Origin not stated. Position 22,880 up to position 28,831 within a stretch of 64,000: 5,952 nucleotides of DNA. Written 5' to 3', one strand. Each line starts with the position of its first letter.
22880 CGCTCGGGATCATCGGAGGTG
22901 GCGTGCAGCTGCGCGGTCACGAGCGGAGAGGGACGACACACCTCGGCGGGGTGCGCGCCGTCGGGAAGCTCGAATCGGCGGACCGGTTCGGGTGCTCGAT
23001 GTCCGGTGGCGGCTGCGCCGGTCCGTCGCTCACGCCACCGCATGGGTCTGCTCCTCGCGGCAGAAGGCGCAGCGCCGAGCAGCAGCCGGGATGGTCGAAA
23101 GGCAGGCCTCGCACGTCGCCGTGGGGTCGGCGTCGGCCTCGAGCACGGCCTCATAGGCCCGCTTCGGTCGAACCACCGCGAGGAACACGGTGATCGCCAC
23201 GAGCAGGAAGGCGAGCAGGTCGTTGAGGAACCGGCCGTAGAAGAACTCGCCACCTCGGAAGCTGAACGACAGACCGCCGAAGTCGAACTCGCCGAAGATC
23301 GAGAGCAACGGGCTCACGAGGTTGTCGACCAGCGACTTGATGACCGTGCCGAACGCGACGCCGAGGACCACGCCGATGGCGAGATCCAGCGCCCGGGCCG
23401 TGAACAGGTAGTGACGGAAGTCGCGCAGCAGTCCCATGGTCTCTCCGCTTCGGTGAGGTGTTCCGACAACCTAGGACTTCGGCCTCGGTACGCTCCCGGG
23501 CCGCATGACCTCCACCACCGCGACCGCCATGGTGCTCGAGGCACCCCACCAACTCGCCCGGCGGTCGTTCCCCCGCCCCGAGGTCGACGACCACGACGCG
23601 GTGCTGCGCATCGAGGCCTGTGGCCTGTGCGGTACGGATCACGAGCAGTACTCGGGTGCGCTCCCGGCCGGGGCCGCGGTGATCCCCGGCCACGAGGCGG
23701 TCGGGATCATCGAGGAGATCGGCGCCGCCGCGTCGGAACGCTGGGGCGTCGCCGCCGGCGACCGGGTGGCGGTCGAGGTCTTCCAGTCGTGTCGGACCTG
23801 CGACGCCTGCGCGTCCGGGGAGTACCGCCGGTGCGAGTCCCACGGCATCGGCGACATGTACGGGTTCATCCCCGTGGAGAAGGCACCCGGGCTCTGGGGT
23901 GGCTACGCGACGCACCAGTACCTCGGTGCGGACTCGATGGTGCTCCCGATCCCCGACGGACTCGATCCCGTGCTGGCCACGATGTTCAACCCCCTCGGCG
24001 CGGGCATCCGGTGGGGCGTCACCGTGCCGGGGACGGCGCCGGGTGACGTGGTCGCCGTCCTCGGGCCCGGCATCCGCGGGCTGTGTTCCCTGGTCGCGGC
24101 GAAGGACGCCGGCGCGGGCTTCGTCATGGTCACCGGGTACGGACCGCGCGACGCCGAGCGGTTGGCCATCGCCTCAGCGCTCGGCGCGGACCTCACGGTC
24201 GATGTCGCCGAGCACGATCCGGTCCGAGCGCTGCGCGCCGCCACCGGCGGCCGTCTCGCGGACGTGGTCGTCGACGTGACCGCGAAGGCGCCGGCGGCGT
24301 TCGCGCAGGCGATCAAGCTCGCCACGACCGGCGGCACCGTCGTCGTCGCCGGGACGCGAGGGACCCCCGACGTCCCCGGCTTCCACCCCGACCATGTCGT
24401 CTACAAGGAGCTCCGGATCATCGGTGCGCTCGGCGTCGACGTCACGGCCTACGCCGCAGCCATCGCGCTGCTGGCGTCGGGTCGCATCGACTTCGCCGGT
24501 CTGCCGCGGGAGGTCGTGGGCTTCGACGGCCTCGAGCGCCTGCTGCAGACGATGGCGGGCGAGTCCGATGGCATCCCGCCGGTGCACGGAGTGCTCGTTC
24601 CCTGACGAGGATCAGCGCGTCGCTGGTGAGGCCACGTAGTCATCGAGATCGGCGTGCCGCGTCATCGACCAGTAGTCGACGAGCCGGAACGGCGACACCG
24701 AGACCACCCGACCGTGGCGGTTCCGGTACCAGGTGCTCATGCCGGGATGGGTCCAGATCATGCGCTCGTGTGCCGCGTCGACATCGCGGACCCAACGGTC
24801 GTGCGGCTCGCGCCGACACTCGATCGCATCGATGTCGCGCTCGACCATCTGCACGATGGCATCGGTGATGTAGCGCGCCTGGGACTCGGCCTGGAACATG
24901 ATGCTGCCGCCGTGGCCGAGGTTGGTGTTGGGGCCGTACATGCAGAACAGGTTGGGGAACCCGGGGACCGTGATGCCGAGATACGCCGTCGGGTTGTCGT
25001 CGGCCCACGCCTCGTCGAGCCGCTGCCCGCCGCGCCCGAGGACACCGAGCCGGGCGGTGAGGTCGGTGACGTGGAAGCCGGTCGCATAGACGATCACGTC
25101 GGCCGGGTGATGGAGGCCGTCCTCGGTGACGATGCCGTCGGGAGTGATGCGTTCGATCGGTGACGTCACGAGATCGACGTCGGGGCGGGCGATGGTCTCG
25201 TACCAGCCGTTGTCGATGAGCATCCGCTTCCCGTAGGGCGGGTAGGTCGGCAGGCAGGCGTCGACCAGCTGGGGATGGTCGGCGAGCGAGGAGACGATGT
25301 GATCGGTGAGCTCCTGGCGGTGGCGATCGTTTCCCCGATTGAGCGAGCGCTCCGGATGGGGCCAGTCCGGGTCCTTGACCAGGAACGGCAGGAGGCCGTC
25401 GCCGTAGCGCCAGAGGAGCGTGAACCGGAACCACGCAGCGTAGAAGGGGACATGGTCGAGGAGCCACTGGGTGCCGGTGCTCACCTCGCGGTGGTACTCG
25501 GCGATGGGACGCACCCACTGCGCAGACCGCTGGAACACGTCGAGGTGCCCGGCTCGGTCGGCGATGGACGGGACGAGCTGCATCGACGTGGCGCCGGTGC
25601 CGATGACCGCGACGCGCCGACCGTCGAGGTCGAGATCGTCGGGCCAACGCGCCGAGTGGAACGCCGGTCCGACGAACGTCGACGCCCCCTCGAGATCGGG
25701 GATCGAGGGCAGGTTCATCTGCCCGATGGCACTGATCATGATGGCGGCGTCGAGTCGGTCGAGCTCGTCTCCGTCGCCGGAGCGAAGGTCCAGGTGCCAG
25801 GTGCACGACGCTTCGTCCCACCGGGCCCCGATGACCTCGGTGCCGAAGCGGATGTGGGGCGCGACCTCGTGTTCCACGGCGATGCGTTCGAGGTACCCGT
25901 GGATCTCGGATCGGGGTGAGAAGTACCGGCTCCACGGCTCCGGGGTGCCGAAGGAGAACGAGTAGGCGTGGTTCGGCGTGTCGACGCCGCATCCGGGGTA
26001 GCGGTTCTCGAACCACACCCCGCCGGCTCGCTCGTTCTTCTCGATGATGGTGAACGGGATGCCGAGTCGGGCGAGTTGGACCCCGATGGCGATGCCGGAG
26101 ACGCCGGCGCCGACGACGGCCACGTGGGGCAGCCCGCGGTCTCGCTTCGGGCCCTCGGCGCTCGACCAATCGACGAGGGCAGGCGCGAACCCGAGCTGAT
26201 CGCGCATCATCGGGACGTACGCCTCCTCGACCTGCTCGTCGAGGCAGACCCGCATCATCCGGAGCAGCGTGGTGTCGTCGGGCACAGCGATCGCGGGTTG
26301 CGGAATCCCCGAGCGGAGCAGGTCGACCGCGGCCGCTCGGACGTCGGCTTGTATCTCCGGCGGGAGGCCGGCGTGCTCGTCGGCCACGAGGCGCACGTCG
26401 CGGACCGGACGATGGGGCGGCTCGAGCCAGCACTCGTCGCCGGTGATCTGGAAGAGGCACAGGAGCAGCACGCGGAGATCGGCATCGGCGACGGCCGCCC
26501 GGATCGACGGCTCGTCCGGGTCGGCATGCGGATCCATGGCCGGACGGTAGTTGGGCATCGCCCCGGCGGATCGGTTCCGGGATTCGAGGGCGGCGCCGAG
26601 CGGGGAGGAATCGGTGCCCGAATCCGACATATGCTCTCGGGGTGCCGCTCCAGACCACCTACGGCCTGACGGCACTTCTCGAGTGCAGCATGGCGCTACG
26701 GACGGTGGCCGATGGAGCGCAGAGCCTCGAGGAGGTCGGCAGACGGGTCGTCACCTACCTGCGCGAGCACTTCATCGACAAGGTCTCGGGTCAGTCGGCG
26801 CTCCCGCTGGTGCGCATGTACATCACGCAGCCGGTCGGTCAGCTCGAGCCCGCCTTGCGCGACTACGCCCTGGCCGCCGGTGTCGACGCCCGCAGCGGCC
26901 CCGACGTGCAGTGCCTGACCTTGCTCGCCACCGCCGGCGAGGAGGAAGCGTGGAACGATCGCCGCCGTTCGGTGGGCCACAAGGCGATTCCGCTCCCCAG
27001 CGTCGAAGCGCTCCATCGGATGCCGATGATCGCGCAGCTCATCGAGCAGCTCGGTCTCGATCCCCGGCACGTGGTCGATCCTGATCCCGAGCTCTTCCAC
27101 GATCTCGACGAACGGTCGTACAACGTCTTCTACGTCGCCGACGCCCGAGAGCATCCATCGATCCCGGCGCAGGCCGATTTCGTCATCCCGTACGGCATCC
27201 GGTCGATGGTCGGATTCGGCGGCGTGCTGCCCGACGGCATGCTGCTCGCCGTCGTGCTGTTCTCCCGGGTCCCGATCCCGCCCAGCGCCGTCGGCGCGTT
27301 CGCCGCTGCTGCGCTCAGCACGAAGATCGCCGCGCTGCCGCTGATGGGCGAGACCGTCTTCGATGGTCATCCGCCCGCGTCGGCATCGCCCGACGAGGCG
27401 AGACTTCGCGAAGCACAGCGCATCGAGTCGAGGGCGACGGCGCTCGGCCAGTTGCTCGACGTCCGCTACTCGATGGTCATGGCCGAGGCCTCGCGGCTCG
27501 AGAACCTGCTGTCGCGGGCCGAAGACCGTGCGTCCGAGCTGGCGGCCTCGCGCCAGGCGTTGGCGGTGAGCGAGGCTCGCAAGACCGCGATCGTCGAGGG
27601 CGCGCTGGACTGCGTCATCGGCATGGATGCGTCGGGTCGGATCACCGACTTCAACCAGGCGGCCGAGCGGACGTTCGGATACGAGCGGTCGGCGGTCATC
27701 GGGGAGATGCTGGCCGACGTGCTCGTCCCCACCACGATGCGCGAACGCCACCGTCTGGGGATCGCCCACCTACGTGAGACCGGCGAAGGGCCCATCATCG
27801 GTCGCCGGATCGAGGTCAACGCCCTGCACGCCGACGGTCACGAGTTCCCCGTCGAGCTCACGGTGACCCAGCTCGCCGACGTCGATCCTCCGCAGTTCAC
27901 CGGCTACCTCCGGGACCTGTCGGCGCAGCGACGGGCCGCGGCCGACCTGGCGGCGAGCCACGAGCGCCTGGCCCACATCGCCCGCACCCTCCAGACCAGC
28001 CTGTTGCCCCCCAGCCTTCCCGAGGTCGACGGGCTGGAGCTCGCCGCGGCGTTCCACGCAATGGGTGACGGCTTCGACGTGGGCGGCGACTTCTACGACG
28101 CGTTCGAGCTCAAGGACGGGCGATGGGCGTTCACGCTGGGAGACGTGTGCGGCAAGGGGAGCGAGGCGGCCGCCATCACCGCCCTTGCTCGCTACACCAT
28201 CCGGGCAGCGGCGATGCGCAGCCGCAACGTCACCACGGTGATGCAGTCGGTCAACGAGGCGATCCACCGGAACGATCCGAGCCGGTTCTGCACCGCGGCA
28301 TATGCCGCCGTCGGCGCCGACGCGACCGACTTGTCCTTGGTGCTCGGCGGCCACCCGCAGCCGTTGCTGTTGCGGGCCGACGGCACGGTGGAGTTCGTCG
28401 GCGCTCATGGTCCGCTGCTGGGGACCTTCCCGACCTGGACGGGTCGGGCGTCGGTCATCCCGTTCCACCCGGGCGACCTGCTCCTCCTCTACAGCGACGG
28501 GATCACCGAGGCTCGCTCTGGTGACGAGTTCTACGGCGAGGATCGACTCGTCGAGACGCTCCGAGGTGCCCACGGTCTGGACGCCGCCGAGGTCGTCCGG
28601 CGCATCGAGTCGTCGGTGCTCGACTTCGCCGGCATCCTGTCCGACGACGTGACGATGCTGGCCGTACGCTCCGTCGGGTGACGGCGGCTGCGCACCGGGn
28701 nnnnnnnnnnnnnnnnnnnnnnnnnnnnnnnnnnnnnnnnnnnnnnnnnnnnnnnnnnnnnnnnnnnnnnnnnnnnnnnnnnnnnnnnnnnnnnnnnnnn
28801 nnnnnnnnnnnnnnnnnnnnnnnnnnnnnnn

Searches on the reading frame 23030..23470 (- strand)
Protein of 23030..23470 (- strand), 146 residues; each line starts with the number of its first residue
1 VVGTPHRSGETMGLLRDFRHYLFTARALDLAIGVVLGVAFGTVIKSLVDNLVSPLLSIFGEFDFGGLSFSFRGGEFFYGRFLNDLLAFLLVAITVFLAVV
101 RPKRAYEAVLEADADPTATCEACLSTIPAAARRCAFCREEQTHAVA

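Call 44: search_protein_families(library=pfam, proteins=[window:23030-23470:-])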
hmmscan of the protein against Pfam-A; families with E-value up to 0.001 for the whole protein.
window:23030-23470:- (146 aa): 1 family
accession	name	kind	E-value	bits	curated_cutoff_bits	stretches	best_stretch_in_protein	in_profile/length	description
PF01741.23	MscL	-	6.9e-21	75.3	27.4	1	14-128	1-119/123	Large-conductance mechanosensitive channel, MscL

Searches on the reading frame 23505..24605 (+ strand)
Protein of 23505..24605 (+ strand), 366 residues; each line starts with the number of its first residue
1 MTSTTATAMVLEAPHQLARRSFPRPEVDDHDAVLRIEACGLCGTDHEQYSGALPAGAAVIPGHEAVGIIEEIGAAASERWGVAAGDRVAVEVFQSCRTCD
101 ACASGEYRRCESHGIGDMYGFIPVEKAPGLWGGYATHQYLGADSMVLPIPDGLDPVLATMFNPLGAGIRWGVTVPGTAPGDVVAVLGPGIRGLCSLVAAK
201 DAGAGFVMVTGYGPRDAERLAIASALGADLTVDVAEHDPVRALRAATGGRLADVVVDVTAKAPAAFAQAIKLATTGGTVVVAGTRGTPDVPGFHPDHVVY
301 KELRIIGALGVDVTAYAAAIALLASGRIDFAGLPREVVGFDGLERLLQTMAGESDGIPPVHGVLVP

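Call 11: search_protein_families(library=pfam, proteins=[window:23505-24605:+])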
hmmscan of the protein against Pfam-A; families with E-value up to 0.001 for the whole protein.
window:23505-24605:+ (366 aa): 3 families
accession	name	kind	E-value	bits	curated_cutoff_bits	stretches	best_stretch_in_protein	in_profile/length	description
PF08240.17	ADH_N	-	1.6e-20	73.8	23.5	1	29-151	2-104/104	Alcohol dehydrogenase GroES-like domain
PF00107.32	ADH_zinc_N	-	2.5e-20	73.2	31.8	1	192-324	3-128/129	Zinc-binding dehydrogenase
PF16912.11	Glu_dehyd_C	-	3.6e-06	27.1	34.9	1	181-326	32-176/211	Glucose dehydrogenase C-terminus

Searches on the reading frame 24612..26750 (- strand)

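Call 43: search_protein_families(library=pfam, proteins=[window:24612-26750:-])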
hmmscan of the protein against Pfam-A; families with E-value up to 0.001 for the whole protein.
window:24612-26750:- (712 aa): 8 families
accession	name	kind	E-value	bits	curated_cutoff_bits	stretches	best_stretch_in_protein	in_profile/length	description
PF00743.25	FMO-like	-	7.5e-11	41.6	22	1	209-413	3-219/532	Flavin-binding monooxygenase-like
PF13450.12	NAD_binding_8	-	1.2e-10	41.9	21.9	1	212-277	1-65/68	NAD(P)-binding Rossmann-like domain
PF13738.12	Pyr_redox_3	-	2.3e-08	34.1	30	0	212-240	2-31/305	Pyridine nucleotide-disulphide oxidoreductase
PF07992.20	Pyr_redox_2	-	3.2e-08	33.8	26.1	1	209-408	2-173/291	Pyridine nucleotide-disulphide oxidoreductase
PF13434.12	Lys_Orn_oxgnase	-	4.2e-06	26.6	21.3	1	276-402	90-213/339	L-lysine 6-monooxygenase/L-ornithine 5-monooxygenase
PF01266.30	DAO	-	8.9e-06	25.9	27.9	1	209-244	1-37/353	FAD dependent oxidoreductase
PF00070.33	Pyr_redox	-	0.0004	21.3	22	0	209-241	1-33/82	Pyridine nucleotide-disulphide oxidoreductase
PF13454.12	NAD_binding_9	-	0.00048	20.6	21.8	0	211-281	1-76/155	FAD-NAD(P)-binding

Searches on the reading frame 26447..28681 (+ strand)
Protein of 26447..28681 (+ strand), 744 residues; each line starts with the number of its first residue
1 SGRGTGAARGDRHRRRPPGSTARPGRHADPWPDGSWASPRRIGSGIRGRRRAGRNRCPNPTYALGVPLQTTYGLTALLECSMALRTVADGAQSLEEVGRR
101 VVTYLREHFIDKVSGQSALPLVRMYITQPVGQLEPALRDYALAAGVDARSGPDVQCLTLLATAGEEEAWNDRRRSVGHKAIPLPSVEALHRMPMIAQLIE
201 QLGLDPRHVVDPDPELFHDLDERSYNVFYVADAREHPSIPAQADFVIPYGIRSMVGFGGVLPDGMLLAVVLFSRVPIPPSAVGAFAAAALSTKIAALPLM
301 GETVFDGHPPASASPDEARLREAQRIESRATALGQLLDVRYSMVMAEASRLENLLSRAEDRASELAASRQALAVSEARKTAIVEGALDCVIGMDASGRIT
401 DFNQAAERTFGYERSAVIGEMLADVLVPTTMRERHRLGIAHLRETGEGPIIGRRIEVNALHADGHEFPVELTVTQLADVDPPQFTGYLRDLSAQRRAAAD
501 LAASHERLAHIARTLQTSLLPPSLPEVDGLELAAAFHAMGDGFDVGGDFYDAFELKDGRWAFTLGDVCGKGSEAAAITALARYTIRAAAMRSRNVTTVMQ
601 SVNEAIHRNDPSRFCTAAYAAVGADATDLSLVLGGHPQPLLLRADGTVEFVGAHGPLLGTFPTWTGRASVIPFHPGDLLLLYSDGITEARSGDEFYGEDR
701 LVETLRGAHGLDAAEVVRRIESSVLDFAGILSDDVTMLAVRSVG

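Call 43: search_protein_families(library=pfam, proteins=[window:26447-28681:+])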
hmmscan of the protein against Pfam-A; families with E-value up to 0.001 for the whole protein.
window:26447-28681:+ (744 aa): 4 families
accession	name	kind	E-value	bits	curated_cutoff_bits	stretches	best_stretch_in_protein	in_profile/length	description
PF07228.17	SpoIIE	-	6.3e-46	157.2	25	1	557-741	2-190/192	Stage II sporulation protein E (SpoIIE)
PF00989.32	PAS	-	1e-14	54.9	22.6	1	380-490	4-112/113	PAS fold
PF13426.13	PAS_9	-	1.2e-10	42.1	27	1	388-492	2-102/103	PAS domain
PF08448.16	PAS_4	-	1.6e-05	25.6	23.1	1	388-496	6-110/110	PAS fold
